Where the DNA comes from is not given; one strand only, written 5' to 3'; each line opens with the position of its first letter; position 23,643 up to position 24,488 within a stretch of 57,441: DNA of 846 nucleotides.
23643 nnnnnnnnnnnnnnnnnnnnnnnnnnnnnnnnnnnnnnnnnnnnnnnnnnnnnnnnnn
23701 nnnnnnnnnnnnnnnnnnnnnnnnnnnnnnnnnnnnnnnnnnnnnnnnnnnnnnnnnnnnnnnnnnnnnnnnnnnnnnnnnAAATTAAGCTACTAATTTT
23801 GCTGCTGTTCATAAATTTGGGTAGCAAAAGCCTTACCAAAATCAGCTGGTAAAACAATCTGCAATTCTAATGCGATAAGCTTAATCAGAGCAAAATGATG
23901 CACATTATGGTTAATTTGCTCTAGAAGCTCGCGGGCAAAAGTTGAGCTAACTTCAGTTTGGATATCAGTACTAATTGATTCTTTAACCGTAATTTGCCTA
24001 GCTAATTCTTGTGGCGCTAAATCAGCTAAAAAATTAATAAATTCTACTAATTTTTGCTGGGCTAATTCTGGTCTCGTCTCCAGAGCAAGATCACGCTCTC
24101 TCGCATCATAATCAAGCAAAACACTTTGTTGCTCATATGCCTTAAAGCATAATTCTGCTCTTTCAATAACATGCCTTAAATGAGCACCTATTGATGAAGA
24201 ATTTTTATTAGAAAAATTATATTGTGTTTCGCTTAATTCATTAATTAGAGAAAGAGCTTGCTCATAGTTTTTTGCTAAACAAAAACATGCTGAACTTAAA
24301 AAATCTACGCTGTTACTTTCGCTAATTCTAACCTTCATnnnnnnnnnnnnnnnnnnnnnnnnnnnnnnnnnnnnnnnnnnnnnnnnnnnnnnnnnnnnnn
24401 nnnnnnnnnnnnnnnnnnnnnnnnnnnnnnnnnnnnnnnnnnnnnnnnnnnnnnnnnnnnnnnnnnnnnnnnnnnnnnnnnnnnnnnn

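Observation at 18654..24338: Compact NRPS cassette (DinB-like, NRDE/TANGO2-like, C-A-T-C NRPS) embedded seamlessly in a housekeeping gene string and translationally coupled to folC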

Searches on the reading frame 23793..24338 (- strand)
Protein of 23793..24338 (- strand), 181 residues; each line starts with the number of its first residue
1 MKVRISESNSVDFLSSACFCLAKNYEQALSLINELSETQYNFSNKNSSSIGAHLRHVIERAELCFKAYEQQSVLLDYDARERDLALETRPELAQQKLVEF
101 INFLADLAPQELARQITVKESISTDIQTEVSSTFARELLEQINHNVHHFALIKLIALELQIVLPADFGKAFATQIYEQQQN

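Call 3: search_protein_families(library=pfam, proteins=[window:23793-24338:-])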
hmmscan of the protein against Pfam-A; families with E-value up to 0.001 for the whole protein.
window:23793-24338:- (181 aa): 1 family
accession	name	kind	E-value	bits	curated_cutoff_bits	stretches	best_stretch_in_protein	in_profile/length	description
PF12867.12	DinB_2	-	2.8e-06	28.2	24.8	1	23-152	4-128/128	DinB superfamily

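Call 5: search_protein_families(library=ncbifam, proteins=[window:23793-24338:-])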
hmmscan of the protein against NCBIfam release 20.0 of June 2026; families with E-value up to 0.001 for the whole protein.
window:23793-24338:- (181 aa): 0 families

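Call 41: search_solved_structures(query=window:23793-24338:-, max_evalue=1)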
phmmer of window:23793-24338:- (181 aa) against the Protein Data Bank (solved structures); distinct sequences matched with E-value up to 1: 0.

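Call 47: find_homologous_proteins(query=window:23793-24338:-, max_evalue=0.001)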
Query window:23793-24338:- (181 aa): 263 proteins with E <= 0.001 among 443 candidates; the best 120 are listed.
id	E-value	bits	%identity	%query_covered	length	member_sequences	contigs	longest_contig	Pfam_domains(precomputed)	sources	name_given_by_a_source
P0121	1.7e-108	377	100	100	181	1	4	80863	PF12867.13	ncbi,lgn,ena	-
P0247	1.2e-19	89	35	96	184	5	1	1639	-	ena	-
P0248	6.5e-19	86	45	75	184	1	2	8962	-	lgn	-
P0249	2.2e-18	85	36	96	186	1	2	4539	PF12867.13,PF05163.18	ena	-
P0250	5.2e-18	83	34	96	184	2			PF05163.18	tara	tara:strand:- start:10678 stop:11232 length:555 start_codon:yes stop_codon:yes gene_type:complete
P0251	1.8e-17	82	35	92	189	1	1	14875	-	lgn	-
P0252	5.3e-17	80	34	96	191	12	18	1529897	-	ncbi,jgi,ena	-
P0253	8.2e-17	79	34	96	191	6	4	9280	-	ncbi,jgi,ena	-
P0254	1.4e-16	79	38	85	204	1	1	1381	-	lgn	-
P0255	1.6e-16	78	37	85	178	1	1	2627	-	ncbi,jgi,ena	jgi:hypothetical protein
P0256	4.1e-16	77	35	88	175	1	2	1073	-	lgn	-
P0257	5.6e-16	77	34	96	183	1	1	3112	-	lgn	-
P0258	5.9e-16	77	34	91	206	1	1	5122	-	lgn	-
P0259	6.0e-16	77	38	85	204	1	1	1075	-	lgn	-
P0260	7.9e-16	76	38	82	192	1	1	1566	-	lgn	-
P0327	5.6e-12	64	33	85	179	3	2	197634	-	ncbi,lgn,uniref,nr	ncbi:hypothetical protein FHW67_002934 [Herbaspirillum sp. Sphag1AN]|uniref:hypothetical protein n=1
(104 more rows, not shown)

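Call 52: find_encoding_contigs(protein=P0327, flank=8000, max_places=2)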
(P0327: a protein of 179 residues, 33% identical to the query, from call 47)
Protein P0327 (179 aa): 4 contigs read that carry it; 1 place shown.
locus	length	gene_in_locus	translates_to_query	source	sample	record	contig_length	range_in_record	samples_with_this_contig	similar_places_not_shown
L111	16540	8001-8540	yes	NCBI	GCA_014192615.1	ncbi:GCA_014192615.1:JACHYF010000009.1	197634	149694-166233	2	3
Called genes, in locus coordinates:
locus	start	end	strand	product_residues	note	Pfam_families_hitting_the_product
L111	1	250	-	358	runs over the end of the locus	PF00155:Aminotran_1_2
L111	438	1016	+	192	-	PF14235:DUF4337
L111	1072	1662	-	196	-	-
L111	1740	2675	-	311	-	PF13593:SBF_like, PF01758:SBF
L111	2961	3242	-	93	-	-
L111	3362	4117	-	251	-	PF13444:Acetyltransf_5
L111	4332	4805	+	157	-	PF04945:YHS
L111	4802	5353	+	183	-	-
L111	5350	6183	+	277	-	PF00561:Abhydrolase_1, PF07819:PGAP1 (faint), PF12146:Hydrolase_4, PF12697:Abhydrolase_6, PF20408:Abhydrolase_11 (faint), PF00326:Peptidase_S9 (weak), PF12695:Abhydrolase_5 (faint)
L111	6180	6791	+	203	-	PF09335:VTT_dom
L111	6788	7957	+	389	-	-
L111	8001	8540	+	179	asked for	-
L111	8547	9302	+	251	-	PF05742:TANGO2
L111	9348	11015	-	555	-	PF00005:ABC_tran, PF02463:SMC_N (faint), PF13304:AAA_21 (faint), PF13555:AAA_29 (faint), PF12848:ABC_tran_Xtn, PF00005:ABC_tran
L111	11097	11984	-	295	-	PF00892:EamA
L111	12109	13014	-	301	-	PF00892:EamA (weak)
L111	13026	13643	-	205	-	PF13302:Acetyltransf_3, PF00583:Acetyltransf_1 (weak)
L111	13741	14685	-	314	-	PF13621:Cupin_8, PF08007:JmjC_2 (faint)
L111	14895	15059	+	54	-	-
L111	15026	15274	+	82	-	PF05954:Phage_GPD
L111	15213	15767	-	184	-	PF04115:Ureidogly_lyase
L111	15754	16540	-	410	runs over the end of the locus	PF01425:Amidase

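Call 53: find_encoding_contigs(protein=P0252, flank=8000, max_places=2)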
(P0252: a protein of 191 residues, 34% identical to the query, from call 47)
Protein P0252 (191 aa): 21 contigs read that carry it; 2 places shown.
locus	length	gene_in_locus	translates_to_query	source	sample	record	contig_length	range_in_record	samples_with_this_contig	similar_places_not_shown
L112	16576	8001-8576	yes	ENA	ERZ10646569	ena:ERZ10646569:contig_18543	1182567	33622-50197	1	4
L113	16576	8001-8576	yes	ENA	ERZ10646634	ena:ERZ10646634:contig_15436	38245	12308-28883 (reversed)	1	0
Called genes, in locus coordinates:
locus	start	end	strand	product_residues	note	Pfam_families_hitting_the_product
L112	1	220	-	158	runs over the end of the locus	PF12840:HTH_20 (weak), PF13404:HTH_AsnC-type, PF13412:HTH_24, PF01047:MarR (weak), PF13545:HTH_Crp_2 (faint), PF01037:AsnC_trans_reg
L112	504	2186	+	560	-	PF00682:HMGL-like, PF22615:IPMS_D2, PF08502:LeuA_dimer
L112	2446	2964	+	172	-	PF00581:Rhodanese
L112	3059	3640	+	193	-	PF07638:Sigma70_ECF (faint), PF04542:Sigma70_r2, PF08281:Sigma70_r4_2, PF04545:Sigma70_r4 (weak)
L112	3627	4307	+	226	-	-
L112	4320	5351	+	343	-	-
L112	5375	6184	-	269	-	-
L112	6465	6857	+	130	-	PF13453:Zn_ribbon_TFIIB, PF24042:DUF7351 (weak)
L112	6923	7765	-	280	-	PF02811:PHP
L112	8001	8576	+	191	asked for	-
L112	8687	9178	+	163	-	PF02082:Rrf2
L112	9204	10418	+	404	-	PF00266:Aminotran_5, PF01053:Cys_Met_Meta_PP (weak), PF01212:Beta_elim_lyase (faint), PF01041:DegT_DnrJ_EryC1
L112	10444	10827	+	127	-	PF01592:NifU_N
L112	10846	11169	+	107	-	PF01521:Fe-S_biosyn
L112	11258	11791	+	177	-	PF00226:DnaJ (weak), PF07743:HSCB_C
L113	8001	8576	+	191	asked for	-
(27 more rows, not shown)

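Call 54: predict_structure(alignment_id=A4)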
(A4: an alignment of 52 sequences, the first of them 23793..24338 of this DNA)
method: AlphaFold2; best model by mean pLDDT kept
length: 181 residues; sequences in the alignment: 52
mean_pLDDT: 93.2   pTM: 0.87
mean pLDDT of the five models: 93.2, 92.2, 91.8, 91.3, 91.2
residues with pLDDT >= 90: 157; 70-90: 19; 50-70: 4; < 50: 1
segments of 3 or more residues with pLDDT < 50: none
pLDDT, mean of each block of 10 residues (from residue 1): 65 89 97 97 90 98 95 93 97 98 95 95 92 96 97 96 95 93 91
secondary structure, 60 per line:
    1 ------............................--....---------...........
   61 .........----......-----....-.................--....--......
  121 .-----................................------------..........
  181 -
elements in order: H7-34 H37-40 H50-69 E74-76 H85-88 H90-106 H109-112 E115-121 E127-133 H134-158 H171-180

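Call 58: fold_search(model_id=the predicted structure, library=pdb)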
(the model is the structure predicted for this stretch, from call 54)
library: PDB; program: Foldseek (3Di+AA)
matches with E <= 10: 426; with E <= 0.001: 0
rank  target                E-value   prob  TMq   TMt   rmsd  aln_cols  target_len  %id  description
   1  2qe9_B                2.0e-03  1.00  0.52  0.57   4.7       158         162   18  Crystal structure of a putative metal-dependent hydrolase (yiza, bsu10800) from bacillus subtilis at 1.90 A resolution (released 2007-07-10)
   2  1rxq_D                2.8e-03  1.00  0.56  0.59   5.0       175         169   14  YfiT from Bacillus subtilis is a probable metal-dependent hydrolase with an unusual four-helix bundle topology (released 2004-07-20)
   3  8f5v_A                4.9e-03  1.00  0.50  0.53   7.2       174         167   12  Crystal structure of Mycobacterium tuberculosis Mycothiol S-transferase enzyme in complex with mycothiol and Zn2+ (released 2023-04-05)
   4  1rxq_A                5.4e-03  1.00  0.54  0.56   5.2       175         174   15  YfiT from Bacillus subtilis is a probable metal-dependent hydrolase with an unusual four-helix bundle topology (released 2004-07-20)
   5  2oqm_C                6.0e-03  1.00  0.50  0.51   6.0       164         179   11  Crystal structure of a dinb family member protein (sden_0562) from shewanella denitrificans at 1.83 A resolution (released 2007-02-13)
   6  2p1a_A                6.3e-03  1.00  0.55  0.67   5.0       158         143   15  Crystal structure of a putative metal-binding protein (bce_2162) from bacillus cereus atcc 10987 at 2.10 A resolution (released 2007-03-20)
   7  3qth_A                6.7e-03  1.00  0.56  0.59   4.9       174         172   11  Crystal structure of a DinB-like protein (CPS_3021) from Colwellia psychrerythraea 34H at 2.20 A resolution (released 2011-03-09)
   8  3dka_B                7.4e-03  1.00  0.47  0.56   5.9       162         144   17  Crystal structure of a dinb-like protein (yjoa, bsu12410) from bacillus subtilis at 2.30 A resolution (released 2008-08-19)
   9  2qe9_A                8.6e-03  1.00  0.57  0.62   4.4       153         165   15  Crystal structure of a putative metal-dependent hydrolase (yiza, bsu10800) from bacillus subtilis at 1.90 A resolution (released 2007-07-10)
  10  2oqm_D                9.1e-03  1.00  0.50  0.50   6.3       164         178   12  Crystal structure of a dinb family member protein (sden_0562) from shewanella denitrificans at 1.83 A resolution (released 2007-02-13)
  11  1rxq_B                9.6e-03  1.00  0.55  0.57   5.1       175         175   14  YfiT from Bacillus subtilis is a probable metal-dependent hydrolase with an unusual four-helix bundle topology (released 2004-07-20)
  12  3dka_A                1.0e-02  1.00  0.52  0.64   5.2       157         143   15  Crystal structure of a dinb-like protein (yjoa, bsu12410) from bacillus subtilis at 2.30 A resolution (released 2008-08-19)
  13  3di5                  1.0e-02  1.00  0.48  0.57   6.2       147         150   10  Crystal structure of a dinb-like protein (bce_4655) from bacillus cereus atcc 10987 at 2.01 A resolution (released 2008-08-19)
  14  2f22_B                1.1e-02  1.00  0.57  0.69   4.0       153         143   12  CRYSTAL STRUCTURE OF A PUTATIVE DNA DAMAGE-INDUCABLE (DINB) PROTEIN (BH3987) FROM BACILLUS HALODURANS AT 1.42 A RESOLU (released 2005-12-20)
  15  3gor_D                1.1e-02  1.00  0.63  0.74   3.8       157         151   11  Crystal structure of putative metal-dependent hydrolase APC36150 (released 2009-05-19)
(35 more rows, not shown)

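Call 82: search_protein_families(library=ncbifam, proteins=[L111:6788-7957:+, L111:4802-5353:+, L111:3362-4117:-], max_evalue=0.001)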
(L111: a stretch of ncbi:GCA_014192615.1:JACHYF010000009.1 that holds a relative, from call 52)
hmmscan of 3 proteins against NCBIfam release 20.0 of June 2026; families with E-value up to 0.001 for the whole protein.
L111:6788-7957:+ (389 aa): 3 families
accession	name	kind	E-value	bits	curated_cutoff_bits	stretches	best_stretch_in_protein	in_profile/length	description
TIGR02068.2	cya_phycin_syn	equivalog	0.00015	19.9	850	0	131-323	243-445/862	cyanophycin synthetase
NF002563.0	PRK02186.1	subfamily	0.00047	18.5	625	1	126-181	132-189/890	argininosuccinate lyase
NF004679.0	PRK06019.1-5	equivalog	0.00084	18.3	326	0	119-193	117-193/376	5-(carboxyamino)imidazole ribonucleotide synthase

L111:4802-5353:+ (183 aa): 0 families

L111:3362-4117:- (251 aa): 4 families
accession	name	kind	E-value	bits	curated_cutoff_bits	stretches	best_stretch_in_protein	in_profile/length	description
NF052554.1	OrAlActfOlsBRHOCB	equivalog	2.7e-36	125.6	350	1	15-247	7-251/256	L-ornithine N(alpha)-acyltransferase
NF052555.1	OrAlActfOlsBBRUA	equivalog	2.4e-34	119.1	320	1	15-170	22-185/278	l-ornithine N(alpha)-acyltransferase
NF052615.1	orn_lipid_OlsF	equivalog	6.5e-15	54.7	620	1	42-161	335-455/570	bifunctional ornithine lipid synthase OlsF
TIGR03694.1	exosort_acyl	subfamily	0.00011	21.8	111.95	1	19-125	11-124/241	PEP-CTERM/exosortase system-associated acyltransferase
